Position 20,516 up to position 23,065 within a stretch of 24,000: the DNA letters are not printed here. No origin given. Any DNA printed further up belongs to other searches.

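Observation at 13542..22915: Polyprenyl-phospho-pentose-type glycosylation cluster (DPPR-synthase-like UbiA, PAP2, three GT-C-like proteins, two FkbM methyltransferases, GT4) directly downstream of pilus-like genes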

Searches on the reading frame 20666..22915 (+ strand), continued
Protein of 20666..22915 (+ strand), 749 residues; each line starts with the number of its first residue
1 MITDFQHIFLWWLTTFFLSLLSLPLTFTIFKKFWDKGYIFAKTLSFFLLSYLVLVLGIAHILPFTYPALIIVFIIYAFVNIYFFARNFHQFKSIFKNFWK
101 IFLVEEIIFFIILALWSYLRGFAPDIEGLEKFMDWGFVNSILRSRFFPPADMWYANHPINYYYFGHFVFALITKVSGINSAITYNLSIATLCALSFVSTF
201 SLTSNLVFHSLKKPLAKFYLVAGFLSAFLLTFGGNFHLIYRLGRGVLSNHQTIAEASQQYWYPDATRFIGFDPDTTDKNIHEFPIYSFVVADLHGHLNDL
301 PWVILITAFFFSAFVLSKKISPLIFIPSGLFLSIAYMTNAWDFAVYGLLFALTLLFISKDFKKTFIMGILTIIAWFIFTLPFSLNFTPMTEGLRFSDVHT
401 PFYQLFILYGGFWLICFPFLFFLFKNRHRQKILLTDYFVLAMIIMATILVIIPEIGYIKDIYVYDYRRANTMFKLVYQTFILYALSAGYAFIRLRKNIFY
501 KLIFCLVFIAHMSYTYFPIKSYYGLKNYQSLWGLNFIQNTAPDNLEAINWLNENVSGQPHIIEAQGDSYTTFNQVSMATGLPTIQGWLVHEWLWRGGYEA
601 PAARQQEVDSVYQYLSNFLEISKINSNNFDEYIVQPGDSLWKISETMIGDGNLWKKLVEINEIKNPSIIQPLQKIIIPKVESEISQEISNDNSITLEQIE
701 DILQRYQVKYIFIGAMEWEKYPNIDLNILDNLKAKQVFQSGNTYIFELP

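Call 61: search_protein_families(library=ncbifam, proteins=[L069:3797-5074:+, L030:9355-9897:-, L052:8370-9410:-, L011:163-1122:+, L027:2289-2600:+, L061:5340-6983:+, L019:8355-9413:+, L053:8494-9480:+], max_evalue=0.01)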
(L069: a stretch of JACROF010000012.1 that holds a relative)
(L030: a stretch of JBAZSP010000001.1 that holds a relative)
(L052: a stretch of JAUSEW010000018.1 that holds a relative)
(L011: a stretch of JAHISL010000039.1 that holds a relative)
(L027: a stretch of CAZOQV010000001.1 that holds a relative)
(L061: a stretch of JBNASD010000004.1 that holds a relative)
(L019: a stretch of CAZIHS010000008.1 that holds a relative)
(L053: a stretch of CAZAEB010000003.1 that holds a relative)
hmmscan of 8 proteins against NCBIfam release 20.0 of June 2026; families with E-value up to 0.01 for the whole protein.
L069:3797-5074:+ (425 aa): 69 families (the best 25 are shown)
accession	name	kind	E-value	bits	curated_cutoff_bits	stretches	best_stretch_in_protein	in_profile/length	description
NF005560.0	PRK07233.1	equivalog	4.7e-114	381.6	252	1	1-422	1-427/435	hypothetical protein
NF005547.0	PRK07208.1-3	equivalog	3e-20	72.4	380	1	2-379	6-394/465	hypothetical protein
NF005548.0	PRK07208.1-4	equivalog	3.2e-16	59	389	1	3-171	6-170/488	hypothetical protein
TIGR03467.1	HpnE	equivalog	1.1e-15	58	283.05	1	5-284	3-298/430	hydroxysqualene dehydroxylase HpnE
TIGR02734.1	crtI_fam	subfamily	1.2e-12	47.3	238.1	1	5-47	3-45/504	phytoene desaturase family protein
NF005545.0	PRK07208.1-1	equivalog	4.3e-12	45.2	451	1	3-176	10-179/504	hypothetical protein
NF058655.1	CrtID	equivalog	2.9e-11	42.9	640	1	4-49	2-47/478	bifunctional phytoene desaturase/3,4-desaturase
NF009409.0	PRK12770.1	subfamily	1.5e-10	40.7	343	1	2-39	20-57/360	putative glutamate synthase subunit beta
NF009410.0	PRK12771.1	subfamily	3.4e-10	39.1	516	1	2-38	140-176/566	NAD(P)-binding protein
NF009454.0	PRK12814.1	equivalog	7.6e-10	37.8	916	1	2-38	195-231/657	putative NADPH-dependent glutamate synthase small subunit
TIGR00562.1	proto_IX_ox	equivalog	9.5e-09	34.3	97.85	1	2-169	4-171/470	protoporphyrinogen oxidase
TIGR02733.1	desat_CrtD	equivalog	2.6e-08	33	549.7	1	3-48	4-49/492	C-3',4' desaturase CrtD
NF001933.0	PRK00711.1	subfamily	4.7e-08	32.4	383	1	1-36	1-36/429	D-amino acid dehydrogenase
NF005243.0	PRK06753.1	equivalog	9.6e-08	31.3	365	1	1-35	1-35/374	hypothetical protein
NF010590.0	PRK13984.1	equivalog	9.6e-08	30.6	946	1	2-38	290-326/611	putative oxidoreductase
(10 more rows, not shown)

L030:9355-9897:- (180 aa): 1 family
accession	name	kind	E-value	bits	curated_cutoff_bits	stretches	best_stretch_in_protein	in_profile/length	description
NF046079.1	HAD_phos_BT0820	equivalog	6.1e-05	23.4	165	1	76-143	34-97/137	BT0820 family HAD-type phosphatase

L052:8370-9410:- (346 aa): 40 families (the best 25 are shown)
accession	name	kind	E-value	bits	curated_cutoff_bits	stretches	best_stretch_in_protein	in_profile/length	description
TIGR03466.1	HpnA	hypoth_equivalog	4e-28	98.2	367.65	1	1-314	1-321/327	hopanoid-associated sugar epimerase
TIGR01181.1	dTDP_gluc_dehyt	equivalog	2.3e-23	82.8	365.1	1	2-320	1-317/321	dTDP-glucose 4,6-dehydratase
TIGR01179.1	galE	equivalog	3.5e-23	82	262.3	1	2-159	1-172/332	UDP-glucose 4-epimerase GalE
TIGR04180.1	EDH_00030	hypoth_equivalog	1.3e-21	77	475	1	3-246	1-259/297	NAD-dependent 4,6-dehydratase LegB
TIGR01746.1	Thioester-redct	subfamily_domain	6.4e-20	71.7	213.35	1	56-226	81-263/371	thioester reductase domain-containing protein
NF042422.1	oxyalk_red_OleD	equivalog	6.5e-20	71.7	580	1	1-206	1-210/329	2-alkyl-3-oxoalkanoate reductase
NF042423.1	oxyalk_red_Shew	equivalog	2.9e-18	66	580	1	2-165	10-176/331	2-alkyl-3-oxoalkanoate reductase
TIGR02197.1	heptose_epim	equivalog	1.9e-17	63.4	274.6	1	3-150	1-155/316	ADP-glyceromanno-heptose 6-epimerase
TIGR01777.1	yfcH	hypoth_equivalog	5.5e-17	62.3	207.35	1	3-259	1-256/292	TIGR01777 family oxidoreductase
NF043036.1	ErythonDh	equivalog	8.3e-16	58.1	325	1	1-145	1-160/321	D-erythronate dehydrogenase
NF007490.0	PRK10084.1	subfamily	6.1e-14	51.8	649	2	181-329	217-349/361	dTDP-glucose 4,6-dehydratase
NF007956.0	PRK10675.1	subfamily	2.6e-12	46.5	394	1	1-164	1-181/338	UDP-glucose 4-epimerase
TIGR01214.1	rmlD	equivalog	7e-12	45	224.05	1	2-160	1-147/285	dTDP-4-dehydrorhamnose reductase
TIGR02622.1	CDP_4_6_dhtase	equivalog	1.3e-11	44.2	278.45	1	2-149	6-168/352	CDP-glucose 4,6-dehydratase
NF038078.1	NRPS_MxcG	equivalog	1.4e-11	42.4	2300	1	54-241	1160-1349/1442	myxochelin non-ribosomal peptide synthetase MxcG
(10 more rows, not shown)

L011:163-1122:+ (319 aa): 1 family
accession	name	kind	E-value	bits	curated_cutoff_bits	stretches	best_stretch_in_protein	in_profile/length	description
TIGR04526.1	predic_Ig_block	subfamily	0.0039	16.2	150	1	161-272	56-168/693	putative immunoglobulin-blocking virulence protein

L027:2289-2600:+ (103 aa): 0 families

L061:5340-6983:+ (547 aa): 0 families

L019:8355-9413:+ (352 aa): 1 family
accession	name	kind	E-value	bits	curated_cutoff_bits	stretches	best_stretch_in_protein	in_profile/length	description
NF052623.1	Npun_F2552_fam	equivalog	9e-07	28.6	500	1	142-267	135-265/314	Npun_F2552 family protein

L053:8494-9480:+ (328 aa): 2 families
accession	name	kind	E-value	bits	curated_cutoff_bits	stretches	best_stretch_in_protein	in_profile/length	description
TIGR00374.1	TIGR00374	subfamily_domain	3.4e-21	76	43.2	1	16-327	2-322/323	flippase-like domain-containing protein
NF033480.1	bifunc_MprF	equivalog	0.00054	18.4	600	1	134-319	132-298/841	bifunctional lysylphosphatidylglycerol flippase/synthetase MprF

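Call 95: search_protein_representatives(protein=window:20666-22915:+)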
Query: 749 residues. Proteins with E-value up to 0.001 (for the whole library): 7582; up to 1e-10: 4244; up to 1e-30: 1571. The best 150 are listed.
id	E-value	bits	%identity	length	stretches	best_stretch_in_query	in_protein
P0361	2.3e-228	777.0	57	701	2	4-614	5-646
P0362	1.1e-208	711.9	54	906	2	1-615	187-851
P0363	5.2e-207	706.4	65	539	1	91-601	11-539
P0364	2.5e-172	591.7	50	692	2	1-613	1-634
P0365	7.6e-158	543.8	48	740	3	1-430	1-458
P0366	2.8e-151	522.1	46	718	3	4-319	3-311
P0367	7.6e-148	510.8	46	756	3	1-426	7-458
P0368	8.8e-146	503.9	46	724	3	3-428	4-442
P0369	1.9e-145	502.8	42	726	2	4-613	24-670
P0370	1.4e-143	496.6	46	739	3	4-352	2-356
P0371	4.0e-137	475.3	46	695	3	1-430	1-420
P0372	5.1e-137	474.9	44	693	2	4-613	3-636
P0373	5.0e-136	471.7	44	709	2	1-613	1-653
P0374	7.9e-136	471.0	44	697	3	1-317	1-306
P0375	1.7e-134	466.6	44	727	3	4-428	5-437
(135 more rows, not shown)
